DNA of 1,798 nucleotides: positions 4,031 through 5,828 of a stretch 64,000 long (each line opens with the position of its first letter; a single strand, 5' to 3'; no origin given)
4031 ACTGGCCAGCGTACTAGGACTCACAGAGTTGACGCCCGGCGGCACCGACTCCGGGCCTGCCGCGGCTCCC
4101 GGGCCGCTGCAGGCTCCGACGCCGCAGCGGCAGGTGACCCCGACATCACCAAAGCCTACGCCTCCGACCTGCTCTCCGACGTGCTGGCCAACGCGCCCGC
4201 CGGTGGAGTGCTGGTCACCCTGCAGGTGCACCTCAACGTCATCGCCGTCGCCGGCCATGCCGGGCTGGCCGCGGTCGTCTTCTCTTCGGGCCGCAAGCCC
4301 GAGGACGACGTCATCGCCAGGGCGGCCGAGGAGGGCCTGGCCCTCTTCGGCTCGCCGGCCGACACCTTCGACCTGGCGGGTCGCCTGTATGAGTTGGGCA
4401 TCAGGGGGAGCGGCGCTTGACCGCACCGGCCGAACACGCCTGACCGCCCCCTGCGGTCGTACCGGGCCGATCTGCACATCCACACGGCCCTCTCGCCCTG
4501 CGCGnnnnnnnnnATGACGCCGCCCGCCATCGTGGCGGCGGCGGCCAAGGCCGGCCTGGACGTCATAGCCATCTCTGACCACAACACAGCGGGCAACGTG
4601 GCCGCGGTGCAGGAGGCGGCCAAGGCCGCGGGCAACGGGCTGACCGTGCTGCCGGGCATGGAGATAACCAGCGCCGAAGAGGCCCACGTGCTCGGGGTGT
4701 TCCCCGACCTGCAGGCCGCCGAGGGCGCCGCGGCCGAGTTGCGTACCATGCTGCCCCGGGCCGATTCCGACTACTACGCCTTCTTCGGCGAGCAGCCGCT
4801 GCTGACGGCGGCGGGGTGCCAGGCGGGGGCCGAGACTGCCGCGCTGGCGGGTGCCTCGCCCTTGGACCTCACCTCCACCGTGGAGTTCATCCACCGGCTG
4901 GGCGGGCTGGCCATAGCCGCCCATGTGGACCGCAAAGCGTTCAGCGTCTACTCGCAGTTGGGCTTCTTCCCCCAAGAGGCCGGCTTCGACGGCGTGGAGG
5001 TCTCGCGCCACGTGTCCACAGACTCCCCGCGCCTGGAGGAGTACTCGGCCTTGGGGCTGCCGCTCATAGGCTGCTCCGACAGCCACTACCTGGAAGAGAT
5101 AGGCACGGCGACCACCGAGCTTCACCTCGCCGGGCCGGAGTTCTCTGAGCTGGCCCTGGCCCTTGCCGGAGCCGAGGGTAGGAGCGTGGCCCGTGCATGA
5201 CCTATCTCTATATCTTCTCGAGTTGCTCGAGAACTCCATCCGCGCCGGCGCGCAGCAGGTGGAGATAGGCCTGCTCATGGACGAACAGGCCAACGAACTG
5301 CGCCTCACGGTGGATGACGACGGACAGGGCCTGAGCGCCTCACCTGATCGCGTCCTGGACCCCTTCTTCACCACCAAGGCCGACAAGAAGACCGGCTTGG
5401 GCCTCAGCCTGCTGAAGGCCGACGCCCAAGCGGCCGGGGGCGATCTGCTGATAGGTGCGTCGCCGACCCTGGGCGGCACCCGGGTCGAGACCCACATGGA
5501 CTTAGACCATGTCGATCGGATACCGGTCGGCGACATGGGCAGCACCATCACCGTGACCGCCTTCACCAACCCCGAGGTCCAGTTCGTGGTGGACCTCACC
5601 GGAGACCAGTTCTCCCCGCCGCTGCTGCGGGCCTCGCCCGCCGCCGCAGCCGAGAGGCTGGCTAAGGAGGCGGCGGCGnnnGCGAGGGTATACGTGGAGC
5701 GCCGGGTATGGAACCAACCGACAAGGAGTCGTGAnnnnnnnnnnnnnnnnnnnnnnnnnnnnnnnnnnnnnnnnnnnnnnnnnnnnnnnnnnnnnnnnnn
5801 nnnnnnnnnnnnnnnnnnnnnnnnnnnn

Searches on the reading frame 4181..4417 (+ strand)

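Call 3: search_protein_families(library=pfam, proteins=[window:4181-4417:+], max_evalue=0.01)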
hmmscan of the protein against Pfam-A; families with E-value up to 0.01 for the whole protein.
window:4181-4417:+ (79 aa): 1 family
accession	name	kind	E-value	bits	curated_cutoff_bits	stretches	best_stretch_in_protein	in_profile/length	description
PF07085.17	DRTGG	-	4.9e-05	23.6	25.2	1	20-70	53-103/105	DRTGG domain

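Call 4: search_protein_families(library=ncbifam, proteins=[window:4181-4417:+], max_evalue=0.01)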
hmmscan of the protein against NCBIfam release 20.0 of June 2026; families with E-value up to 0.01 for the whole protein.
window:4181-4417:+ (79 aa): 1 family
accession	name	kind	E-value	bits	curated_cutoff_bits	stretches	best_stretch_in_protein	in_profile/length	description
NF011447.0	PRK14869.2-3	equivalog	0.0018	17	522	1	19-65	191-237/540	putative manganese-dependent inorganic diphosphatase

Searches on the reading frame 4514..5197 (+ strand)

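Call 3: search_protein_families(library=pfam, proteins=[window:4514-5197:+], max_evalue=0.01)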
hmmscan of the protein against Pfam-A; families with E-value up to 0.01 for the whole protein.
window:4514-5197:+ (228 aa): 2 families
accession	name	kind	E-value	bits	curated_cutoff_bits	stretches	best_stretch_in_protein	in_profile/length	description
PF13263.12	PHP_C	-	1.1e-06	28.5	21.3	1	178-214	12-48/56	PHP-associated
PF02811.25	PHP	-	1.3e-05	26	26.4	1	2-56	16-68/164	PHP domain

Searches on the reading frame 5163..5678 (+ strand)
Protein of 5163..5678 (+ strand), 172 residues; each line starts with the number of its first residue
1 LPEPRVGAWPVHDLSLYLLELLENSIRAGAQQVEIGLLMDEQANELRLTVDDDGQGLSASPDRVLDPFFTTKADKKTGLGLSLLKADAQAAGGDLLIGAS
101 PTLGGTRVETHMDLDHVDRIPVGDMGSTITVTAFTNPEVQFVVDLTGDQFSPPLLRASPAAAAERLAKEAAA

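Call 3: search_protein_families(library=pfam, proteins=[window:5163-5678:+], max_evalue=0.01)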
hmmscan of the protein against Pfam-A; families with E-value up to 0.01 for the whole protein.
window:5163-5678:+ (172 aa): 3 families
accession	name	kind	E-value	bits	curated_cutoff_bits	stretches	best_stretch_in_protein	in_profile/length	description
PF02518.31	HATPase_c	-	1.1e-12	48.8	26.4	1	14-115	6-110/111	Histidine kinase-, DNA gyrase B-, and HSP90-like ATPase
PF13589.12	HATPase_c_3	-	3.8e-06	27.4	25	1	18-59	7-47/137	Histidine kinase-, DNA gyrase B-, and HSP90-like ATPase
PF13581.12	HATPase_c_2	-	0.0017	18.8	27.4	1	12-85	30-106/127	Histidine kinase-like ATPase domain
